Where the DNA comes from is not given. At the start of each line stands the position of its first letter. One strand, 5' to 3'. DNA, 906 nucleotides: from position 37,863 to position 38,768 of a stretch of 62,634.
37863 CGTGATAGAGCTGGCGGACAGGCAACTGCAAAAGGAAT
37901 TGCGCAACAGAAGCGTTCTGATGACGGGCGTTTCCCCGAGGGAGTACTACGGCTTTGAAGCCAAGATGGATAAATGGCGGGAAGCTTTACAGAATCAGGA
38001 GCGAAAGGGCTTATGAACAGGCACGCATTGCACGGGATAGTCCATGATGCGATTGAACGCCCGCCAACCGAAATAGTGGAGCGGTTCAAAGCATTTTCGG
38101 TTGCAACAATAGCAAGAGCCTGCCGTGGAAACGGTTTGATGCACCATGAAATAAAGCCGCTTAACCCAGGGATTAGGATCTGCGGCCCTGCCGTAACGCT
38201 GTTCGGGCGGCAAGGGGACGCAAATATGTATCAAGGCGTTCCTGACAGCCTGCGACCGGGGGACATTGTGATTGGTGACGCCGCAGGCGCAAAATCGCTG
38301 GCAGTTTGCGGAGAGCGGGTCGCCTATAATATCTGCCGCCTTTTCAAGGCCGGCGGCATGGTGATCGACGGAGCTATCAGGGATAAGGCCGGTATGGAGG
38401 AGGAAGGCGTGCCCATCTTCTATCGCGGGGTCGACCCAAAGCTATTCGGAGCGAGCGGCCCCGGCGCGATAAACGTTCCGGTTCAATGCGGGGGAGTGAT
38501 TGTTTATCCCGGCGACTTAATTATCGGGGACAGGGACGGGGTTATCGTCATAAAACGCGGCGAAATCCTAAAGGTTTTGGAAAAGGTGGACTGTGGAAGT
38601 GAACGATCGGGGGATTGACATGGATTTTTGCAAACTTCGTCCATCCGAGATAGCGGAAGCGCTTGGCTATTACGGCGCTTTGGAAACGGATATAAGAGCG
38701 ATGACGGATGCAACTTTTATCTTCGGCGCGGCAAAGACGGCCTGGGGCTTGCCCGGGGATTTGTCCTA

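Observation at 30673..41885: LysR-linked block with a Dpp-type importer, four RraA/HMG-aldolase-fold paralogues, a creatininase-family protein and an M20 amidohydrolase: candidate undescribed catabolic system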

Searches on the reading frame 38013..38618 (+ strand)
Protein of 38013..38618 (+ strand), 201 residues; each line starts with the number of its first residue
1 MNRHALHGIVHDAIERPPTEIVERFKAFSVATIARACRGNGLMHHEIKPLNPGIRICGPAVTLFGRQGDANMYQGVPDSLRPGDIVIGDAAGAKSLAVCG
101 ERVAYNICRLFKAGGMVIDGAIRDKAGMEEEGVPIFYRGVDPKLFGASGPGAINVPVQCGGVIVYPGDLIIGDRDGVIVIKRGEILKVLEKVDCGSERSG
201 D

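Call 4: search_protein_families(library=pfam, proteins=[window:38013-38618:+], max_evalue=0.01)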
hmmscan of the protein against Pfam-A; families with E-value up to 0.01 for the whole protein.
window:38013-38618:+ (201 aa): 1 family
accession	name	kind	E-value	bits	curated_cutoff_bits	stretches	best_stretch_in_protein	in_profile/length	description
PF03737.21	RraA-like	-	2.5e-30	106.1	24.5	1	39-179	14-152/152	Aldolase/RraA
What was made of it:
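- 38013..38618 (+): RraA-like subunit B (201 aa). It holds the catalytic core: Gly101, Glu102, Arg123 and Asp124 are invariant. The tail that bears His195/Glu199 is missing. PF03737 at 106 bits (call 4).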

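Call 5: search_protein_families(library=ncbifam, proteins=[window:38013-38618:+], max_evalue=0.01)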
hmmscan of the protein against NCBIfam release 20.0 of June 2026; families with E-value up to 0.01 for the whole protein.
window:38013-38618:+ (201 aa): 10 families
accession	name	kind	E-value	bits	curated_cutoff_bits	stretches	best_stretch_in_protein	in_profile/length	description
NF004850.0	PRK06201.1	subfamily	3.4e-42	144.4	231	1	11-193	9-190/222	hypothetical protein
NF006731.0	PRK09262.1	equivalog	6.6e-35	120.7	179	1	7-193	6-191/229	4-carboxy-4-hydroxy-2-oxoadipate aldolase/oxaloacetate decarboxylase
TIGR02798.1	ligK_PcmE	equivalog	6.8e-32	110.9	304.5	1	8-192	1-184/222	4-carboxy-4-hydroxy-2-oxoadipate aldolase/oxaloacetate decarboxylase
NF006093.0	PRK08245.1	subfamily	2.7e-25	89.1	208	1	15-189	4-194/240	hypothetical protein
NF005442.0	PRK07028.1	equivalog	8.9e-25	87.1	593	1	19-187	227-392/430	bifunctional hexulose-6-phosphate synthase/ribonuclease regulator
NF009399.0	PRK12764.1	equivalog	1.2e-18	67.4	444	1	20-183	271-447/501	fumarylacetoacetate hydrolase family protein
NF006875.0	PRK09372.1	equivalog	1.2e-11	44.6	136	1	57-181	33-155/161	ribonuclease E activity regulator RraA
TIGR01935.1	NOT-MenG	subfamily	4.1e-10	39.7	123.8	1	81-179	52-149/150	RraA family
NF009134.0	PRK12487.1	equivalog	1.5e-08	34.5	196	1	83-181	58-155/161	putative 4-hydroxy-4-methyl-2-oxoglutarate aldolase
TIGR02998.1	RraA_entero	equivalog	0.0025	17.9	241.25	1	112-180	86-154/161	ribonuclease E activity regulator RraA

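Call 32: find_homologous_proteins(query=window:38013-38618:+, max_evalue=1e-15)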
Query window:38013-38618:+ (201 aa): 135 proteins with E <= 1e-15 among 284 candidates; the best 120 are listed.
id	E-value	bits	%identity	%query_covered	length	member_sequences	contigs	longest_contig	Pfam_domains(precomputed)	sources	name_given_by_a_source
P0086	9.8e-130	448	100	100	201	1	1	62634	PF03737.22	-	-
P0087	2.3e-89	316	69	96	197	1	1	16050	PF03737.22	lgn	-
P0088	6.9e-82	292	66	98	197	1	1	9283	PF03737.22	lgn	-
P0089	1.7e-76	274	66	94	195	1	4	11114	PF03737.22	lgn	-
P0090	1.8e-67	245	55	96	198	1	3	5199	PF03737.22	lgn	-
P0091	5.3e-67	243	58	97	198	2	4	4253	PF03737.22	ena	-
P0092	9.6e-67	243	57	98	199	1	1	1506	PF03737.22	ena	-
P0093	2.3e-66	241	56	96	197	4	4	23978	PF03737.22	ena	-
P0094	1.2e-64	236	58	96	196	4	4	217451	PF03737.22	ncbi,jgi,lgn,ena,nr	ncbi:MAG: hypothetical protein IJ831_08985 [Spirochaetales bacterium]|nr:hypothetical protein [Spiro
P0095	4.6e-56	208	49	99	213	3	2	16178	PF03737.22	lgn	-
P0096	1.2e-55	206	51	97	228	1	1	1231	PF03737.22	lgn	-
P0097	1.8e-55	206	50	96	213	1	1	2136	PF03737.22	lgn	-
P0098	1.6e-54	203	49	96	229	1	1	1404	PF03737.22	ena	-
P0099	3.2e-54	202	49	96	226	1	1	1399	PF03737.22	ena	-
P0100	2.4e-53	199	52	94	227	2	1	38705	PF03737.22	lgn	-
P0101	5.7e-52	194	49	96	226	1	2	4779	PF03737.22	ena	-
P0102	6.4e-52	194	49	96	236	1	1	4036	PF03737.22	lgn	-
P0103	3.6e-51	192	48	96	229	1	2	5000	PF03737.22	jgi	jgi:4-hydroxy-4-methyl-2-oxoglutarate aldolase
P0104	1.2e-50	190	49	93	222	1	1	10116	PF03737.22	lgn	-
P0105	2.0e-50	189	50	96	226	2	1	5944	PF03737.22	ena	-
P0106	2.1e-50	189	49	96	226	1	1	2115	PF03737.22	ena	-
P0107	2.2e-50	189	49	96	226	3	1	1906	PF03737.22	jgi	jgi:4-hydroxy-4-methyl-2-oxoglutarate aldolase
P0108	3.6e-50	188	47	96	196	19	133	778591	PF03737.22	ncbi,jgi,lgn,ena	jgi:regulator of RNase E activity RraA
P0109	4.4e-50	188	48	96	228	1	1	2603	PF03737.22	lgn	-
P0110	1.1e-49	187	45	94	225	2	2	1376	PF03737.22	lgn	-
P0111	1.6e-49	186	48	94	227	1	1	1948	PF03737.22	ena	-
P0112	1.8e-49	186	47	96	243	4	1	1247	PF03737.22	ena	-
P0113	2.2e-49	186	50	90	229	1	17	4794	PF03737.22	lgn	-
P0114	2.9e-48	182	48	96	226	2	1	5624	PF03737.22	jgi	jgi:4-hydroxy-4-methyl-2-oxoglutarate aldolase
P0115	1.7e-47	180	48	96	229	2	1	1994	PF03737.22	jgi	jgi:4-hydroxy-4-methyl-2-oxoglutarate aldolase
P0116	2.3e-47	179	45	96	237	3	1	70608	PF03737.22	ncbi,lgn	-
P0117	2.8e-47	179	46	96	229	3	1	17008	PF03737.22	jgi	jgi:4-hydroxy-4-methyl-2-oxoglutarate aldolase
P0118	2.1e-46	176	48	96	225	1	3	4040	PF03737.22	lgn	-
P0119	8.8e-44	168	46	81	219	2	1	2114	PF03737.22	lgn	-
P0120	1.0e-43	167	47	93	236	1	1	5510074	PF03737.22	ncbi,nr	ncbi:MAG: dimethylmenaquinone methyltransferase [Gemmatimonadota bacterium]|nr:MAG: dimethylmenaquin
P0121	1.4e-43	167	45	96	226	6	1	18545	PF03737.22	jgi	jgi:regulator of RNase E activity RraA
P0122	4.5e-42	162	44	96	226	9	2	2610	PF03737.22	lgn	-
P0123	1.4e-41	160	45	96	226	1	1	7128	PF03737.22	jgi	jgi:4-hydroxy-4-methyl-2-oxoglutarate aldolase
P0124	5.9e-41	158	43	94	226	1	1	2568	PF03737.22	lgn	-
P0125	1.4e-40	157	42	96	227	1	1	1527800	PF03737.22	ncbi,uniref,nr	ncbi:methyltransferase [Agaricicola taiwanensis]|uniref:Putative 4-hydroxy-4-methyl-2-oxoglutarate a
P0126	8.8e-40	154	43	96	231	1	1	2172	PF03737.22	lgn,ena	-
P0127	1.5e-39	154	42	96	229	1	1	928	PF03737.22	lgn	-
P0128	8.4e-33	132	39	94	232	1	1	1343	PF03737.22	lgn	-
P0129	2.4e-32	130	39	97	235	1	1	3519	PF03737.22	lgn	-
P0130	9.9e-32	128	38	93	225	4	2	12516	PF03737.22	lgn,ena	-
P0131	1.3e-31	128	42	89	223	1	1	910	PF03737.22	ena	-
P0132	3.6e-31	126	39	99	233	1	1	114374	PF03737.22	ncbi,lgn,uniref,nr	ncbi:dimethylmenaquinone methyltransferase [Pseudonocardia sp.]|uniref:RraA family protein n=1 Tax=P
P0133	3.9e-31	126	38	91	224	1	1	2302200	PF03737.22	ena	-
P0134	5.2e-31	126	40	91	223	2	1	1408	PF03737.22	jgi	-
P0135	6.7e-31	125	39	98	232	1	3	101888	PF03737.22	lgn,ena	-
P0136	8.8e-31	125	40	91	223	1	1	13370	PF03737.22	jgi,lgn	-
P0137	1.7e-30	124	37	97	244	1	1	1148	PF03737.22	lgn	-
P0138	2.0e-30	124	37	98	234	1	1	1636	PF03737.22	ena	-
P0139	2.2e-30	124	39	94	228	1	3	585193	PF03737.22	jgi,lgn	jgi:regulator of RNase E activity RraA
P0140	2.5e-30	124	37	97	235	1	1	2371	PF03737.22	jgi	jgi:4-hydroxy-4-methyl-2-oxoglutarate aldolase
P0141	3.2e-30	123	37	80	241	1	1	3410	PF03737.22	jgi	jgi:4-hydroxy-4-methyl-2-oxoglutarate aldolase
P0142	3.7e-30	123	37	98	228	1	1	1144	PF03737.22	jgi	-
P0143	5.7e-30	122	36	97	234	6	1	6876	PF03737.22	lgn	-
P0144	7.8e-30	122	36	98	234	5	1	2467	PF03737.22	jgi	-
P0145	1.3e-29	121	37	97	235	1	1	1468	PF03737.22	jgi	jgi:4-hydroxy-4-methyl-2-oxoglutarate aldolase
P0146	2.8e-29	120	38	93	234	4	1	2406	PF03737.22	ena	-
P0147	3.3e-29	120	44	74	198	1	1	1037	PF03737.22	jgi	-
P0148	3.6e-29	120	44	86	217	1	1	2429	PF03737.22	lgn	-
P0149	4.0e-29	120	38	94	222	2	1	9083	PF03737.22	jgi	jgi:4-hydroxy-4-methyl-2-oxoglutarate aldolase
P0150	4.1e-29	120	36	97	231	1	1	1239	PF03737.22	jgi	jgi:4-hydroxy-4-methyl-2-oxoglutarate aldolase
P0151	5.0e-29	119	44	85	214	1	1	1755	PF03737.22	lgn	-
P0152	5.8e-29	119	45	85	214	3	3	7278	PF03737.22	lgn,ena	-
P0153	1.6e-28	118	37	92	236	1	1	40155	PF03737.22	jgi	jgi:4-hydroxy-4-methyl-2-oxoglutarate aldolase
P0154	1.6e-28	118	36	98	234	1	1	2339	PF03737.22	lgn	-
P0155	9.2e-28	115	41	88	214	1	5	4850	PF03737.22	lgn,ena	-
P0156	1.1e-27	115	40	91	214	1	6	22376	PF03737.22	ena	-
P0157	2.0e-27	114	38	92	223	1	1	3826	PF03737.22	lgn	-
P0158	3.2e-27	113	41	89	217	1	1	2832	PF03737.22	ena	-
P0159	6.9e-27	112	36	95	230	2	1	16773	PF03737.22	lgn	-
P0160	3.7e-26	110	37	77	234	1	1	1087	PF03737.22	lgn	-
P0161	3.8e-26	110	42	73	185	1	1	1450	PF03737.22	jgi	jgi:regulator of RNase E activity RraA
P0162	4.2e-26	110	37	87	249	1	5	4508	PF03737.22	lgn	-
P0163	7.4e-26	109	37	99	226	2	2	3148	PF03737.22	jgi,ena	-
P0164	1.5e-25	108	34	78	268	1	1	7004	PF03737.22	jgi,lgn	jgi:4-hydroxy-4-methyl-2-oxoglutarate aldolase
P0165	4.2e-25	107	36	89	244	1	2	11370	PF03737.22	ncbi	-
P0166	8.8e-25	105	37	89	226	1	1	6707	PF03737.22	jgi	jgi:4-hydroxy-4-methyl-2-oxoglutarate aldolase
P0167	3.2e-24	104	43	64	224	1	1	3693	PF03737.22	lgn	-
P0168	4.1e-24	103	37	93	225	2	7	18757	PF03737.22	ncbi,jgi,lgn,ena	-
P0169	6.1e-24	103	42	79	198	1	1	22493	PF03737.22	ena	-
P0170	6.4e-24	103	37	76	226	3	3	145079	PF03737.22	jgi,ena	-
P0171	7.9e-24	102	34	95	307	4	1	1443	PF03737.22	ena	-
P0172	1.3e-23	102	34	94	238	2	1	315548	PF03737.22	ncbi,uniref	ncbi:4-carboxy-4-hydroxy-2-oxoadipate aldolase/oxaloacetate decarboxylase [Brevibacillus centrosporu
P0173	1.5e-23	101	32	93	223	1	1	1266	PF03737.22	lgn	-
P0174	1.8e-23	101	37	94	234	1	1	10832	PF03737.22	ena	-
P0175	2.9e-23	101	39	91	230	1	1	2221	PF03737.22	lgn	-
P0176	3.7e-23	100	39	76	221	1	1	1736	PF03737.22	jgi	jgi:regulator of RNase E activity RraA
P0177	1.2e-22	99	37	91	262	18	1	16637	PF03737.22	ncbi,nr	ncbi:MAG: Dimethylmenaquinone methyltransferase [Phycisphaerales bacterium]|nr:Dimethylmenaquinone m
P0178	1.5e-22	98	36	87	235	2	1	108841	PF03737.22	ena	-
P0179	1.9e-22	98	35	92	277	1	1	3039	PF03737.22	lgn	-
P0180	2.9e-22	97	31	85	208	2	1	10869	PF03737.22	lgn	-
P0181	3.3e-22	97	39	76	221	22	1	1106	PF03737.22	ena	-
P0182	3.7e-22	97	40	89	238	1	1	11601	PF03737.22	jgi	jgi:4-hydroxy-4-methyl-2-oxoglutarate aldolase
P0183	6.5e-22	96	37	81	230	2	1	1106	PF03737.22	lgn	-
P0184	7.2e-22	96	39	74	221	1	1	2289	PF03737.22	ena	-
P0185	7.3e-22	96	35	95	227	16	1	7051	PF03737.22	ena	-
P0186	8.2e-22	96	40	76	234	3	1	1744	PF03737.22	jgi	jgi:RraA family protein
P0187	9.1e-22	96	34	87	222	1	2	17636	PF03737.22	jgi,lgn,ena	-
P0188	1.9e-21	95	36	89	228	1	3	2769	PF03737.22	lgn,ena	-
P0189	2.5e-21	94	39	77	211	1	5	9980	PF03737.22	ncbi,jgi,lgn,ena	-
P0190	2.5e-21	94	39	95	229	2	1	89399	PF03737.22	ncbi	ncbi:MAG: hypothetical protein V4466_02700 [Pseudomonadota bacterium]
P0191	2.7e-21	94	38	90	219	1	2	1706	PF03737.22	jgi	jgi:regulator of RNase E activity RraA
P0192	2.8e-21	94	39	76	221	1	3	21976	PF03737.22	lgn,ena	-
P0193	3.1e-21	94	35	97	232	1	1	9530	PF03737.22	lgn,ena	-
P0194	3.4e-21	94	33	89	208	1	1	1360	PF03737.22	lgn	-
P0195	3.4e-21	94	35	90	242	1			PF03737.22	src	-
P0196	3.5e-21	94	36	94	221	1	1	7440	PF03737.22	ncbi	-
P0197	4.0e-21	94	34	92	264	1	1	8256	PF03737.22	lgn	-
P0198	4.2e-21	93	53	52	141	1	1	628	PF03737.22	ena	-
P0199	4.2e-21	93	35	94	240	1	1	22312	PF03737.22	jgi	jgi:4-hydroxy-4-methyl-2-oxoglutarate aldolase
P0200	4.6e-21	93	34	97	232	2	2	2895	PF03737.22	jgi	jgi:4-hydroxy-4-methyl-2-oxoglutarate aldolase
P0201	5.3e-21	93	37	83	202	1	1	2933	PF03737.22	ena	-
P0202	5.5e-21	93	38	90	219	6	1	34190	PF03737.22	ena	-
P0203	8.7e-21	92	38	86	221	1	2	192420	PF03737.22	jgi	jgi:regulator of RNase E activity RraA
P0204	1.0e-20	92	39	79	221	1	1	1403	PF03737.22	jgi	jgi:regulator of RNase E activity RraA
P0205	1.2e-20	92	31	93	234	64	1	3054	PF03737.22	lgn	-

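Call 33: find_encoding_contigs(protein=P0094, flank=10000, max_places=2)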
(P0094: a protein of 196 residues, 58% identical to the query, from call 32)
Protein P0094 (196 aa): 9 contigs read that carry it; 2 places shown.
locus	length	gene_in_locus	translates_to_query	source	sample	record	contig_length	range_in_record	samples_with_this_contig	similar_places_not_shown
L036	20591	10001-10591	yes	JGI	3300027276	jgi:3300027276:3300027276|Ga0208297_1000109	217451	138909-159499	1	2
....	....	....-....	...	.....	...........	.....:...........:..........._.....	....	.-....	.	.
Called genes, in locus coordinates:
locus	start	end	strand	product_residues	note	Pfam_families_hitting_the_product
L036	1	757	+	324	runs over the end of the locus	PF03401:TctC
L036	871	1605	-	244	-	PF03328:HpcH_HpaI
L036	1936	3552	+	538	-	PF00496:SBP_bac_5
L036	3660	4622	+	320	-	PF19300:BPD_transp_1_N, PF00528:BPD_transp_1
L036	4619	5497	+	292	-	PF12911:OppC_N, PF00528:BPD_transp_1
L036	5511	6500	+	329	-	PF00005:ABC_tran, PF13304:AAA_21 (faint), PF08352:oligo_HPY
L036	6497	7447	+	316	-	PF00005:ABC_tran, PF08352:oligo_HPY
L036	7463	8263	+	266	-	PF02633:Creatininase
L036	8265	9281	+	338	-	PF00126:HTH_1, PF03466:LysR_substrate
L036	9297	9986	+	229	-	PF03737:RraA-like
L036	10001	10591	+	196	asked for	PF03737:RraA-like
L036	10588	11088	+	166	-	PF03737:RraA-like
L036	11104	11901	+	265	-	PF02633:Creatininase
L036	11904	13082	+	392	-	PF01546:Peptidase_M20, PF07687:M20_dimer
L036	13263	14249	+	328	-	PF01180:DHO_dh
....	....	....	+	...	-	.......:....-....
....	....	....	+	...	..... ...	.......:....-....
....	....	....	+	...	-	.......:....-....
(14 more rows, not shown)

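Call 34: find_encoding_contigs(protein=P0087, flank=10000, max_places=2)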
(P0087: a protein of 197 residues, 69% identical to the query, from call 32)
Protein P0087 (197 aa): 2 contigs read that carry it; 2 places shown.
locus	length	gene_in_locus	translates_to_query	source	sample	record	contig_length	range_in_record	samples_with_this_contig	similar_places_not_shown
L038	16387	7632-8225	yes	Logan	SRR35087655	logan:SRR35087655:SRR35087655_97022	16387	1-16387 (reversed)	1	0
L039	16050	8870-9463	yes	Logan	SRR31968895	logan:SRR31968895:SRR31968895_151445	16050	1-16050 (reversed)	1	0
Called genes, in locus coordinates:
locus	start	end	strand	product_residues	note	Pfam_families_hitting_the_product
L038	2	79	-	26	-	?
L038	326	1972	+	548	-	PF00496:SBP_bac_5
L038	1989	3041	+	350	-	PF19300:BPD_transp_1_N, PF00528:BPD_transp_1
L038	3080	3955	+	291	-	PF12911:OppC_N, PF00528:BPD_transp_1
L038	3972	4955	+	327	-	PF00005:ABC_tran, PF02463:SMC_N (weak), PF13304:AAA_21 (weak), PF08352:oligo_HPY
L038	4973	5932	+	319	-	PF00005:ABC_tran, PF13304:AAA_21 (faint), PF08352:oligo_HPY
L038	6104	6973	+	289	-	PF03466:LysR_substrate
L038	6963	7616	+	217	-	PF03737:RraA-like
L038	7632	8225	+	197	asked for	PF03737:RraA-like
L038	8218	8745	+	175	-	PF03737:RraA-like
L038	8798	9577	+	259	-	PF02633:Creatininase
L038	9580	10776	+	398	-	PF01546:Peptidase_M20, PF07687:M20_dimer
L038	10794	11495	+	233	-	PF03737:RraA-like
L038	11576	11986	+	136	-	PF09719:C_GCAxxG_C_C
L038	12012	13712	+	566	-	PF01266:DAO (faint), PF07992:Pyr_redox_2, PF13450:NAD_binding_8 (faint), PF13738:Pyr_redox_3, PF00070:Pyr_redox, PF02852:Pyr_redox_dim, PF00581:Rhodanese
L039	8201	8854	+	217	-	PF03737:RraA-like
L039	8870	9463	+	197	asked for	PF03737:RraA-like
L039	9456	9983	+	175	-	PF03737:RraA-like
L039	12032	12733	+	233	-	PF03737:RraA-like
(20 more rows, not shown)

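Call 35: find_encoding_contigs(protein=P0100, flank=10000, max_places=2)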
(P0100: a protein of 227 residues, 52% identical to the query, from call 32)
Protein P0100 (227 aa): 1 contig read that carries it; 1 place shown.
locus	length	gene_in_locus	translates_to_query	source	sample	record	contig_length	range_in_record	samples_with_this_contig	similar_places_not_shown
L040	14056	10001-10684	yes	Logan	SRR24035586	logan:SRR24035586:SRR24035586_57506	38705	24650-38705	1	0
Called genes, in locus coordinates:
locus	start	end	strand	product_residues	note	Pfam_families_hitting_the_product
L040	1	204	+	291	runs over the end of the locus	PF02629:CoA_binding, PF13380:CoA_binding_2 (weak), PF00549:Ligase_CoA, PF13607:Succ_CoA_lig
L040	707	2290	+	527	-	PF06826:Asp-Al_Ex, PF02080:TrkA_C, PF06826:Asp-Al_Ex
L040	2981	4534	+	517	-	PF00496:SBP_bac_5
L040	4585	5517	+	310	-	PF19300:BPD_transp_1_N, PF00528:BPD_transp_1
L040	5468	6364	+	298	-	PF12911:OppC_N, PF00528:BPD_transp_1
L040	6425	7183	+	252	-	PF00392:GntR, PF07702:UTRA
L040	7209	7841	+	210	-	PF03737:RraA-like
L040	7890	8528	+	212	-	PF03737:RraA-like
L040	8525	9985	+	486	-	PF01546:Peptidase_M20, PF07687:M20_dimer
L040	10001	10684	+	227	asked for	PF03737:RraA-like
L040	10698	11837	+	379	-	PF01546:Peptidase_M20, PF07687:M20_dimer (weak)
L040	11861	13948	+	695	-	PF00006:ATP-synt_ab (faint), PF00005:ABC_tran, PF02463:SMC_N (faint), PF13401:AAA_22 (faint), PF13304:AAA_21 (faint), PF08352:oligo_HPY, PF00005:ABC_tran, PF08352:oligo_HPY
